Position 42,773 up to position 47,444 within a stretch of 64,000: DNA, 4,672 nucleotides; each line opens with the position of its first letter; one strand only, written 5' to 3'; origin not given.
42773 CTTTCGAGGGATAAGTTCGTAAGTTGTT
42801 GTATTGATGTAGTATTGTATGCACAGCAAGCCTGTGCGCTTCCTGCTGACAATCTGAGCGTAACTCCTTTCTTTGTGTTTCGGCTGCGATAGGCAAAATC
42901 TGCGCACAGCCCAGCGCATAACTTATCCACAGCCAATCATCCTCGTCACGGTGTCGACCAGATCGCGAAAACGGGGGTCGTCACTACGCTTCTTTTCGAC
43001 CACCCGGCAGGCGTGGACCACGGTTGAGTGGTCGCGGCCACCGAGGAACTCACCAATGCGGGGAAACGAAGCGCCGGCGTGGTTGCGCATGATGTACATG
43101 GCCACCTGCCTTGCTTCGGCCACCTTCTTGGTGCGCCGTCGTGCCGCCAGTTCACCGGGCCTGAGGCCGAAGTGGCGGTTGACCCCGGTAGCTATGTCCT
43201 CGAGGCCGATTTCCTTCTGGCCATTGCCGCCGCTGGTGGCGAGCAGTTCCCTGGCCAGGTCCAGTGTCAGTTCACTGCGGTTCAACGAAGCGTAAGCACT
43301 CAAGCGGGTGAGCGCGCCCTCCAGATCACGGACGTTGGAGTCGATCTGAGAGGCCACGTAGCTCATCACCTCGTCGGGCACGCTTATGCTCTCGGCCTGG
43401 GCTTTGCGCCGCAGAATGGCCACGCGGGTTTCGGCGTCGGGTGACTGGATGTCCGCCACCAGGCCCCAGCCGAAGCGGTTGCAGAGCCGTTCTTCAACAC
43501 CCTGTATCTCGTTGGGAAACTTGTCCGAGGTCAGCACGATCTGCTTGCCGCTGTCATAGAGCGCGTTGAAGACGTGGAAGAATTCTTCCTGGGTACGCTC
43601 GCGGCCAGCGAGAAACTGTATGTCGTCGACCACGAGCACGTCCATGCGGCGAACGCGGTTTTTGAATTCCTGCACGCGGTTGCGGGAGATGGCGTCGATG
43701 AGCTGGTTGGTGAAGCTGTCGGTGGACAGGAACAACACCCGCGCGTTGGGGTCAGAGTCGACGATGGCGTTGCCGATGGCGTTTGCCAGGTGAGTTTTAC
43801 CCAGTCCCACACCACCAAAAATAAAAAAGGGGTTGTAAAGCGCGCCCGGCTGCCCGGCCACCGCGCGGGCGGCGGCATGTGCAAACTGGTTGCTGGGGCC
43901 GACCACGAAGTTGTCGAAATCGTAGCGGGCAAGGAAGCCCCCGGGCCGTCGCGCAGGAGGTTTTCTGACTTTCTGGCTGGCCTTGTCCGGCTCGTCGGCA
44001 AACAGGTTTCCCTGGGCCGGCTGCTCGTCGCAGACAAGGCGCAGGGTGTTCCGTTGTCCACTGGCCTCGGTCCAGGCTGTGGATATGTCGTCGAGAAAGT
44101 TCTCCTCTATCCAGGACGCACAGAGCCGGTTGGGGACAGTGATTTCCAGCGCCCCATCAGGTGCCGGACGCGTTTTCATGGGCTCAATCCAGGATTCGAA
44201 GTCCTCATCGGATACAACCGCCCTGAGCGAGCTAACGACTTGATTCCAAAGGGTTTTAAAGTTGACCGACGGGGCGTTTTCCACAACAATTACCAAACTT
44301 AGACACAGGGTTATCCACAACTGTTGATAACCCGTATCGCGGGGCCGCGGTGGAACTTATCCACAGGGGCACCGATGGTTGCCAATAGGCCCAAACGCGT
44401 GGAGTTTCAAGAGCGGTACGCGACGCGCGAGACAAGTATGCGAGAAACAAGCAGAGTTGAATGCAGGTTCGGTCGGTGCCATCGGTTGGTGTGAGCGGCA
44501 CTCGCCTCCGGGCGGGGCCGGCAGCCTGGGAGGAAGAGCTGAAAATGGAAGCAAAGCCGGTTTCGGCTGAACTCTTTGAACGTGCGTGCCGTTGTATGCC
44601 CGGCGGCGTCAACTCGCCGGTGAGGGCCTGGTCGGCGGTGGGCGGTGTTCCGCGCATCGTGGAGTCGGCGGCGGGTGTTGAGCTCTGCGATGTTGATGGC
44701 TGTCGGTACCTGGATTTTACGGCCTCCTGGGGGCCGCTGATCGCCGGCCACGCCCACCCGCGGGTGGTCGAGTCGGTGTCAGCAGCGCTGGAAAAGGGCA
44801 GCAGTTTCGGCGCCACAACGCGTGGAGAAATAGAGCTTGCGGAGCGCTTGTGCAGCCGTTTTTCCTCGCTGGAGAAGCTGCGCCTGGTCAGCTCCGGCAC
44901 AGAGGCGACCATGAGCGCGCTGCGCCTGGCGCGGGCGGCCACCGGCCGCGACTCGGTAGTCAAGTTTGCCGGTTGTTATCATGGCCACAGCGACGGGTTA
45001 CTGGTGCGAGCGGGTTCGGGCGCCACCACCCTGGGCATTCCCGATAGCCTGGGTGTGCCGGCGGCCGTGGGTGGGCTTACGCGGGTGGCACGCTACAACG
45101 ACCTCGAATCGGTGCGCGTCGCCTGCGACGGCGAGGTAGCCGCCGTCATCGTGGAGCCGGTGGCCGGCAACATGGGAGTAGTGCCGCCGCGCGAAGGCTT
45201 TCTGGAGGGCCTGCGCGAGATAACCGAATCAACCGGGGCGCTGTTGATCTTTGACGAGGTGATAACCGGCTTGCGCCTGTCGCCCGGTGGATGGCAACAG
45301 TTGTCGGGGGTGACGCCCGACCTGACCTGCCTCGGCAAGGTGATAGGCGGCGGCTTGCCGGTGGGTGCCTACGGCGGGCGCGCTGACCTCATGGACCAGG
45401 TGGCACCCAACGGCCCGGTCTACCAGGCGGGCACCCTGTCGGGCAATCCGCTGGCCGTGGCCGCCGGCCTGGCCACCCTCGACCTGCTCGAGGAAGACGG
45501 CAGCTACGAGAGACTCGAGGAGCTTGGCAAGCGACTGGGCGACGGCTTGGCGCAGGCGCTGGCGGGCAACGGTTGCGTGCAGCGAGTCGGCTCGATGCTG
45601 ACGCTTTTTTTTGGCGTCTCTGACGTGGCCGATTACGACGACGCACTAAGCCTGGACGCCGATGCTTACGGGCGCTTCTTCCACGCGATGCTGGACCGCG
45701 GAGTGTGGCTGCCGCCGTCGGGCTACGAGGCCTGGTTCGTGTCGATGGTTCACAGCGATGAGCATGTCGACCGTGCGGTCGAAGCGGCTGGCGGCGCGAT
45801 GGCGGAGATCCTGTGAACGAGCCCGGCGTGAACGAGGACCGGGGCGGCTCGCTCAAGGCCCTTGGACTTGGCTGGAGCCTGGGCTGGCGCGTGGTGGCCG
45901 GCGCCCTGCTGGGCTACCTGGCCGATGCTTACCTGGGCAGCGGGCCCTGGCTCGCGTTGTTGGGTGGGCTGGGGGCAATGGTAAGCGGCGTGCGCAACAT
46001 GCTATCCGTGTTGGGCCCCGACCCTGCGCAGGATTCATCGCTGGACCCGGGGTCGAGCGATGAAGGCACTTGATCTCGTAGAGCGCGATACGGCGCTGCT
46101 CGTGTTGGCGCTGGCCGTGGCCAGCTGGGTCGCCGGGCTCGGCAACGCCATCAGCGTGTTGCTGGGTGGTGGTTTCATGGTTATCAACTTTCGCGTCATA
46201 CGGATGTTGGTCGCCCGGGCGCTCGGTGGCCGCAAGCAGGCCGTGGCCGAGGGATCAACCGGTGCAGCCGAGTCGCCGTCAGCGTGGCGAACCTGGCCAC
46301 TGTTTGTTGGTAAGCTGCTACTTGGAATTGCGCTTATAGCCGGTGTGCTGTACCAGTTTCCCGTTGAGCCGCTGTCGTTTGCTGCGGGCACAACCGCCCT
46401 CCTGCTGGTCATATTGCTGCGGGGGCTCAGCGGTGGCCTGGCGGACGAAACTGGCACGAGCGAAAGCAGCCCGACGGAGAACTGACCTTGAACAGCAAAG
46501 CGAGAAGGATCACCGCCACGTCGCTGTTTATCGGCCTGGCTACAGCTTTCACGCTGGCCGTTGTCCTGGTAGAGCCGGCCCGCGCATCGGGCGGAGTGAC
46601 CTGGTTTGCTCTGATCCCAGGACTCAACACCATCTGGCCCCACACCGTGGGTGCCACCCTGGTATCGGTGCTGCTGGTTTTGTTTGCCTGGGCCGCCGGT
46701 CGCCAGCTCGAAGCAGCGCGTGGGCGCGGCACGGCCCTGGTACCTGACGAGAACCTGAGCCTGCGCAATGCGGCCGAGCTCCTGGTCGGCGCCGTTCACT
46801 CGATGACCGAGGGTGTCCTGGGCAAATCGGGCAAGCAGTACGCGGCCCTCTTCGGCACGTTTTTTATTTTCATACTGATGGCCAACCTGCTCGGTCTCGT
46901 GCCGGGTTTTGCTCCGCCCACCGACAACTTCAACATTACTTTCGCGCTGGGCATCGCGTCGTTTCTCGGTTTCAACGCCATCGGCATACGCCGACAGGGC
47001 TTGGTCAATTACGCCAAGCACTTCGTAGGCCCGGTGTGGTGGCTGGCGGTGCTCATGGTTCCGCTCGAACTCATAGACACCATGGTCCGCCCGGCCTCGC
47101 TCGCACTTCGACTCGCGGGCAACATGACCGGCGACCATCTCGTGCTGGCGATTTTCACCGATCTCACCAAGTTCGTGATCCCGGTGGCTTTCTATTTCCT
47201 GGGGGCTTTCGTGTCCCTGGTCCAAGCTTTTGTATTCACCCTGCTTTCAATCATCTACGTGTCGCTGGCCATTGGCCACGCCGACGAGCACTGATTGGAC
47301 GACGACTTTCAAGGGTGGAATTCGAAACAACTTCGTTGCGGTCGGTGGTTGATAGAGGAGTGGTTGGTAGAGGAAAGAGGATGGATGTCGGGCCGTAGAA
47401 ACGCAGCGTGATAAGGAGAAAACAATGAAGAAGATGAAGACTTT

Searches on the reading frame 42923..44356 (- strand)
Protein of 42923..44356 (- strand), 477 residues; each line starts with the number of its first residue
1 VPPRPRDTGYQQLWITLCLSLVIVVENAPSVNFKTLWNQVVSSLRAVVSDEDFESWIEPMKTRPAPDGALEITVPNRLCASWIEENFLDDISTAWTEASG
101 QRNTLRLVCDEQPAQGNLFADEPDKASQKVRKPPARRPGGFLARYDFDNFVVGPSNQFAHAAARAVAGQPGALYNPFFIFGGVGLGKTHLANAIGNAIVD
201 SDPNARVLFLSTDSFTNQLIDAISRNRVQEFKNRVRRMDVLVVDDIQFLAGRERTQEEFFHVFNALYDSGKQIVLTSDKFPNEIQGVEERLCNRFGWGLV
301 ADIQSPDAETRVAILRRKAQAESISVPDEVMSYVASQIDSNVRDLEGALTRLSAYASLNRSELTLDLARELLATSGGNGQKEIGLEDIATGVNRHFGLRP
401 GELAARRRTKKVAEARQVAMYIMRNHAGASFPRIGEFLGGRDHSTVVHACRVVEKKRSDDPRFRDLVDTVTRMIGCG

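Call 74: search_protein_families(library=pfam, proteins=[window:42923-44356:-], max_evalue=0.00001)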
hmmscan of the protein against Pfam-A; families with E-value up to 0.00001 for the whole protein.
window:42923-44356:- (477 aa): 4 families
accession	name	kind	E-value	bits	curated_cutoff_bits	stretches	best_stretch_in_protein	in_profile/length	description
PF00308.24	Bac_DnaA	-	1.2e-66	224.3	23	1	144-301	4-161/162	Bacterial DnaA ATPAse domain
PF08299.17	Bac_DnaA_C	-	2.5e-24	85.5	31.5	1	386-452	2-68/69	Bacterial dnaA protein helix-turn-helix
PF11638.13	DnaA_N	-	3.6e-17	62.3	24.6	1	35-97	2-65/65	DnaA N-terminal domain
PF01695.23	IstB_IS21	-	1.3e-12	48.2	24.1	1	179-279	97-194/238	IstB-like ATP binding protein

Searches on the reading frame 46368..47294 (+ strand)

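Call 74: search_protein_families(library=pfam, proteins=[window:46368-47294:+], max_evalue=0.00001)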
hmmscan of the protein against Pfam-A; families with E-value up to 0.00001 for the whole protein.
window:46368-47294:+ (308 aa): 1 family
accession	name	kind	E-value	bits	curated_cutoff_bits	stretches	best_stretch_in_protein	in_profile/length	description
PF00119.25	ATP-synt_A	-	6.2e-48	164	33.9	1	98-299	6-217/217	ATP synthase A chain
